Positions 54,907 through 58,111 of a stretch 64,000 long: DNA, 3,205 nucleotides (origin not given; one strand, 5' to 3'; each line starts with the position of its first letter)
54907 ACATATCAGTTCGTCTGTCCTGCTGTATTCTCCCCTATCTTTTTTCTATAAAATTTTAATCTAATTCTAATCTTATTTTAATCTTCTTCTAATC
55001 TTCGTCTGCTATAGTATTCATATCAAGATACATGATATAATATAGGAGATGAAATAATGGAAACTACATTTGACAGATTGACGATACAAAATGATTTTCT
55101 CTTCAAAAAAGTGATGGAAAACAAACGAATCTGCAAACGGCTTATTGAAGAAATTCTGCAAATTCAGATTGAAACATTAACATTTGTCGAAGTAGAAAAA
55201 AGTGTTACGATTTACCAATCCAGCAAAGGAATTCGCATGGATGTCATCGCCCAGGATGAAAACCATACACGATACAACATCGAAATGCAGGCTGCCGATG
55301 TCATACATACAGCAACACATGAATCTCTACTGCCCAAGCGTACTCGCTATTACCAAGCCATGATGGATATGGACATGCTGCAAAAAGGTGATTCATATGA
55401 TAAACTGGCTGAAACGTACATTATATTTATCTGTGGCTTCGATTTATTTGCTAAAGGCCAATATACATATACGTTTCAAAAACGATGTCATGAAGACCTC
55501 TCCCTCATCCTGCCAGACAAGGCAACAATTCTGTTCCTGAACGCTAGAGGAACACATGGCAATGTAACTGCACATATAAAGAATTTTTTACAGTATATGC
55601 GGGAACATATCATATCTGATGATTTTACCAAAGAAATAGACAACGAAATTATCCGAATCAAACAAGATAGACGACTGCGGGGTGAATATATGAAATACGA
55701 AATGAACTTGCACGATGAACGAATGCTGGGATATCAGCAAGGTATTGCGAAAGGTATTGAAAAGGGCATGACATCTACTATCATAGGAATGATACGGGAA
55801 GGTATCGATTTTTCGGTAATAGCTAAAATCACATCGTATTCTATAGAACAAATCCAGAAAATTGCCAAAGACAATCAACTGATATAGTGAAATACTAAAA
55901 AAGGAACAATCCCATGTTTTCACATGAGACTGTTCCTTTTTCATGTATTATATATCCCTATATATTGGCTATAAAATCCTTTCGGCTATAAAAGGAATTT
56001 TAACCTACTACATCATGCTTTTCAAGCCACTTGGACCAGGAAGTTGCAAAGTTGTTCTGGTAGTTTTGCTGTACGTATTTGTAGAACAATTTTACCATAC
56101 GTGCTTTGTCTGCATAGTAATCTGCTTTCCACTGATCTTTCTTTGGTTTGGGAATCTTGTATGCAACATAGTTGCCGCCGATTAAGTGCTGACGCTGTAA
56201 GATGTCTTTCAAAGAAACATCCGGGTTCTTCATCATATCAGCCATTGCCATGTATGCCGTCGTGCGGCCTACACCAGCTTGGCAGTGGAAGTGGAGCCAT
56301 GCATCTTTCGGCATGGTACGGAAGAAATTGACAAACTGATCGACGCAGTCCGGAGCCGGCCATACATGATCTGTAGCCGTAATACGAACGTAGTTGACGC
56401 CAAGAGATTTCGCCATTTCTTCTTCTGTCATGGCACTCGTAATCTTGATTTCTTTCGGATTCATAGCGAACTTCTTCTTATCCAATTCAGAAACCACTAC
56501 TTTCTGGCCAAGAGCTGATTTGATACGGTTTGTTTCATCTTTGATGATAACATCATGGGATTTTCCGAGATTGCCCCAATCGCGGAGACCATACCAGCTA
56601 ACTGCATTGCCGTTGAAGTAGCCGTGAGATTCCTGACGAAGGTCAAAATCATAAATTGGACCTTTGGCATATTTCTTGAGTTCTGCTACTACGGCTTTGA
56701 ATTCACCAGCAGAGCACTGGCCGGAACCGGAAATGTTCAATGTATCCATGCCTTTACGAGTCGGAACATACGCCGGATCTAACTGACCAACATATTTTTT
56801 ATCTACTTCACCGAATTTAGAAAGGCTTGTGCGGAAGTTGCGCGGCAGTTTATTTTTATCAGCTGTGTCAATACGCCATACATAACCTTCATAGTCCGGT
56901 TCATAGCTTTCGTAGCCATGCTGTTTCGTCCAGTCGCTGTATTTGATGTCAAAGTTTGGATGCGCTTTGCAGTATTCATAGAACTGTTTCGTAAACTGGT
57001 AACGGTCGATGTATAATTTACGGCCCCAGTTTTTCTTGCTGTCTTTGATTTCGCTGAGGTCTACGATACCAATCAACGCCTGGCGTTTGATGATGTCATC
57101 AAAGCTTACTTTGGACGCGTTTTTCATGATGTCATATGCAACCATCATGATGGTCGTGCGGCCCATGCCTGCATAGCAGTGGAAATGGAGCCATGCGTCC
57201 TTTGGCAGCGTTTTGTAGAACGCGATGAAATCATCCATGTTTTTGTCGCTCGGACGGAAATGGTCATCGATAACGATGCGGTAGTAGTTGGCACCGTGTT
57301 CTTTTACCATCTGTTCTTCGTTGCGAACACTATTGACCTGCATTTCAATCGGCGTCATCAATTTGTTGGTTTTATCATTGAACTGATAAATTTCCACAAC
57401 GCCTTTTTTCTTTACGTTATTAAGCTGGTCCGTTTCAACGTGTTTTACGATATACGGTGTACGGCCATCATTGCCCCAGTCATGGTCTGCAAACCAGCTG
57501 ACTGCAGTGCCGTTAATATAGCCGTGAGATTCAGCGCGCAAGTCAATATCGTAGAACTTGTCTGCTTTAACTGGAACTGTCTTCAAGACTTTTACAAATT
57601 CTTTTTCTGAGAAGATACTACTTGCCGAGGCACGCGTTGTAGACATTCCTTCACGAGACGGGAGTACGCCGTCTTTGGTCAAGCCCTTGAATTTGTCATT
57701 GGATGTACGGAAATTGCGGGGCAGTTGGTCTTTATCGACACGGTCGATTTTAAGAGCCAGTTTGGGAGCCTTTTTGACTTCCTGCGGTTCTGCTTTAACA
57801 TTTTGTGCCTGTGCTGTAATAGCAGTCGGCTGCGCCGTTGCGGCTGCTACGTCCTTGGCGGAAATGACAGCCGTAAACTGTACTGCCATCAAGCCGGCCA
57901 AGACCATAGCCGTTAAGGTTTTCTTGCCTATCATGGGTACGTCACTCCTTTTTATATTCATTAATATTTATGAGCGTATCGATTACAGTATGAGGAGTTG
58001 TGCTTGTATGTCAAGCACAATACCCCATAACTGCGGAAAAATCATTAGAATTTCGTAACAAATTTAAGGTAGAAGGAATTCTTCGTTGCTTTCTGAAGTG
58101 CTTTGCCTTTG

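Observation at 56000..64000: Candidate multi-compartment phytate / inositol-phosphate utilisation operon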

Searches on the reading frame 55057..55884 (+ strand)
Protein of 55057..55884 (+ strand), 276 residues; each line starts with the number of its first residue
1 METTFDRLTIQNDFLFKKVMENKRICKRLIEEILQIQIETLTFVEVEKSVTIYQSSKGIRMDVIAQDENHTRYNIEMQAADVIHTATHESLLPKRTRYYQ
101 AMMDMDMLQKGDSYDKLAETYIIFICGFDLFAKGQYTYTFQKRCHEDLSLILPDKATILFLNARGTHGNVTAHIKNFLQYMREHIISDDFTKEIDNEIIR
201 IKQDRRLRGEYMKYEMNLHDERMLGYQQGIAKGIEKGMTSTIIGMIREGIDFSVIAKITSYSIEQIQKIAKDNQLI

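Call 62: search_protein_families(library=pfam, proteins=[window:55057-55884:+], max_evalue=0.001)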
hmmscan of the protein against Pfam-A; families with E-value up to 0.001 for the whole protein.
window:55057-55884:+ (276 aa): 1 family
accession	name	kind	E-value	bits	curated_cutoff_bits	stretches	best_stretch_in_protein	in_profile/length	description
PF12784.13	PDDEXK_2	-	6.2e-14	52.7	27.4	1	11-162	2-151/229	PD-(D/E)XK nuclease family transposase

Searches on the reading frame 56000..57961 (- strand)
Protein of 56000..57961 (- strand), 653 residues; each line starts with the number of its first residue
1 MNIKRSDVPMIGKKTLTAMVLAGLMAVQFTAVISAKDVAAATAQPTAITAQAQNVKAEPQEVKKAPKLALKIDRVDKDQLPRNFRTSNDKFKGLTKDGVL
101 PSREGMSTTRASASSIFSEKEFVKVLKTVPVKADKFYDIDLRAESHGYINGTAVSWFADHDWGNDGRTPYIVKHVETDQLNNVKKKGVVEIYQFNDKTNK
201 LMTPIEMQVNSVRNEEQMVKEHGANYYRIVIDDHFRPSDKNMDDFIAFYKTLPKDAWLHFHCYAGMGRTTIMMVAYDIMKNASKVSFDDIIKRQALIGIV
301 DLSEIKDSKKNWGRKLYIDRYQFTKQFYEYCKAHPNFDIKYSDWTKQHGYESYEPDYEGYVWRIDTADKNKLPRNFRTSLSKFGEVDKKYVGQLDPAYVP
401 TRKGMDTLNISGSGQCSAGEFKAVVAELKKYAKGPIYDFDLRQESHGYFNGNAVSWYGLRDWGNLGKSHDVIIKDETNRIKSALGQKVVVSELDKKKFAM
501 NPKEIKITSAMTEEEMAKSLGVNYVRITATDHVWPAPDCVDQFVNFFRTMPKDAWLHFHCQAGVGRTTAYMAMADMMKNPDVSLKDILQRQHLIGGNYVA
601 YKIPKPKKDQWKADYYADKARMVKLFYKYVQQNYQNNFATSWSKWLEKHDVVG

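Call 3: search_protein_families(library=pfam, proteins=[window:56000-57961:-], max_evalue=0.01)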
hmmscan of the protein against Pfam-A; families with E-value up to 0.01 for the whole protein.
window:56000-57961:- (653 aa): 7 families
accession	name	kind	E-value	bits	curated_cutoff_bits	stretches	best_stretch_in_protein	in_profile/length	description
PF14566.11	PTPlike_phytase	-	2.8e-63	213.2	27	2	439-578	1-158/158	Inositol hexakisphosphate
PF22785.1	Tc-R-P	-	1.1e-16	61.7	27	2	208-279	31-103/106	Polymorphic toxin system, DSP-PTPase phosphatase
PF22741.1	PTP-NADK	-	4e-11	43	27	2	512-573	68-127/163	DSP-PTPase phosphatase fused to NAD+ Kinase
PF00782.25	DSPc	-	2.4e-07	31.1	33.5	0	207-282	21-100/133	Dual specificity phosphatase, catalytic domain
PF22784.1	PTP-SAK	-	3.2e-05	24.4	27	0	217-276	47-108/153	Swiss Army Knife protein, DSP-PTPase phosphatase domain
PF00102.32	Y_phosphatase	-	3.2e-05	24.1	20.9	0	537-578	148-194/234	Protein-tyrosine phosphatase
PF13350.11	Y_phosphatase3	-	0.00075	20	22.2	0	500-572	84-147/240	Tyrosine phosphatase family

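Call 4: search_protein_families(library=ncbifam, proteins=[window:56000-57961:-], max_evalue=0.01)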
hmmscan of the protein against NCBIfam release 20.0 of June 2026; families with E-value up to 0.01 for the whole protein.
window:56000-57961:- (653 aa): 2 families
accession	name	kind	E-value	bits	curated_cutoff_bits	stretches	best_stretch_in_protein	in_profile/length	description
NF041348.1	XopH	equivalog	2.5e-104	349.5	500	2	402-648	121-367/368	type III secretion system effector XopH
NF009025.0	PRK12361.1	equivalog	1.5e-08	33.3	505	1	217-292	135-210/546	hypothetical protein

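Call 5: search_solved_structures(query=window:56000-57961:-, show_alignments=1)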
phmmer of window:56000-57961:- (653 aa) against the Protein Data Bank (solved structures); distinct sequences matched with E-value up to 0.001: 20.
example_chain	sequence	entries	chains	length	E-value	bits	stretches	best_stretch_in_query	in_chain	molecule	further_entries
3f41_A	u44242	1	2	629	9.4e-261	870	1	51-650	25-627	Phytase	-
4wu3_A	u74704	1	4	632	3e-258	861.7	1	44-650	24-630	MYO-INOSITOL PHOSPHOHYDROLASE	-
1u24_A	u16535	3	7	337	2.1e-103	350.1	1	354-650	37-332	myo-inositol hexaphosphate phosphohydrolase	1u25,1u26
2psz_A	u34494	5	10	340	2.4e-103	350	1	354-650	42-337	Myo-inositol hexaphosphate phosphohydrolase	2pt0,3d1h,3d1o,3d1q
2b4o_A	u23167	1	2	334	6.2e-103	348.6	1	354-650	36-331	myo-inositol hexaphosphate phosphohydrolase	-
2b4p_A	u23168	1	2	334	1.1e-102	347.8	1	354-650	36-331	myo-inositol hexaphosphate phosphohydrolase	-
3moz_A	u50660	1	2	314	3.7e-102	346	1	355-650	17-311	Myo-inositol hexaphosphate phosphohydrolase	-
3mmj_A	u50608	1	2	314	5.2e-102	345.6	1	355-650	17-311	Myo-inositol hexaphosphate phosphohydrolase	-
2b4u_A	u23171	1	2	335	6e-102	345.4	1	354-650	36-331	myo-inositol hexaphosphate phosphohydrolase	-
3o3l_A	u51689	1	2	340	6.4e-102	345.3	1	354-650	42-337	Myo-inositol hexaphosphate phosphohydrolase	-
4wty_A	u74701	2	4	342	6.5e-102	345.2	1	354-650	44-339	MYO-INOSITOL PHOSPHOHYDROLASE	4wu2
9pt7_A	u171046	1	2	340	2.1e-100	340.3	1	354-650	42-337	Myo-inositol hexaphosphate phosphohydrolase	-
4jbc_A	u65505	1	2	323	3.1e-94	319.9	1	355-650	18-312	designed serine hydrolase 3mmj_2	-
4nx8_A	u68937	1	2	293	8.2e-46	159.9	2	209-344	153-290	Protein-tyrosine phosphatase 2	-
7k6y_A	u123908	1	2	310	6.3e-44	153.7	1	70-336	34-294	Myo-inositol phosphohydrolase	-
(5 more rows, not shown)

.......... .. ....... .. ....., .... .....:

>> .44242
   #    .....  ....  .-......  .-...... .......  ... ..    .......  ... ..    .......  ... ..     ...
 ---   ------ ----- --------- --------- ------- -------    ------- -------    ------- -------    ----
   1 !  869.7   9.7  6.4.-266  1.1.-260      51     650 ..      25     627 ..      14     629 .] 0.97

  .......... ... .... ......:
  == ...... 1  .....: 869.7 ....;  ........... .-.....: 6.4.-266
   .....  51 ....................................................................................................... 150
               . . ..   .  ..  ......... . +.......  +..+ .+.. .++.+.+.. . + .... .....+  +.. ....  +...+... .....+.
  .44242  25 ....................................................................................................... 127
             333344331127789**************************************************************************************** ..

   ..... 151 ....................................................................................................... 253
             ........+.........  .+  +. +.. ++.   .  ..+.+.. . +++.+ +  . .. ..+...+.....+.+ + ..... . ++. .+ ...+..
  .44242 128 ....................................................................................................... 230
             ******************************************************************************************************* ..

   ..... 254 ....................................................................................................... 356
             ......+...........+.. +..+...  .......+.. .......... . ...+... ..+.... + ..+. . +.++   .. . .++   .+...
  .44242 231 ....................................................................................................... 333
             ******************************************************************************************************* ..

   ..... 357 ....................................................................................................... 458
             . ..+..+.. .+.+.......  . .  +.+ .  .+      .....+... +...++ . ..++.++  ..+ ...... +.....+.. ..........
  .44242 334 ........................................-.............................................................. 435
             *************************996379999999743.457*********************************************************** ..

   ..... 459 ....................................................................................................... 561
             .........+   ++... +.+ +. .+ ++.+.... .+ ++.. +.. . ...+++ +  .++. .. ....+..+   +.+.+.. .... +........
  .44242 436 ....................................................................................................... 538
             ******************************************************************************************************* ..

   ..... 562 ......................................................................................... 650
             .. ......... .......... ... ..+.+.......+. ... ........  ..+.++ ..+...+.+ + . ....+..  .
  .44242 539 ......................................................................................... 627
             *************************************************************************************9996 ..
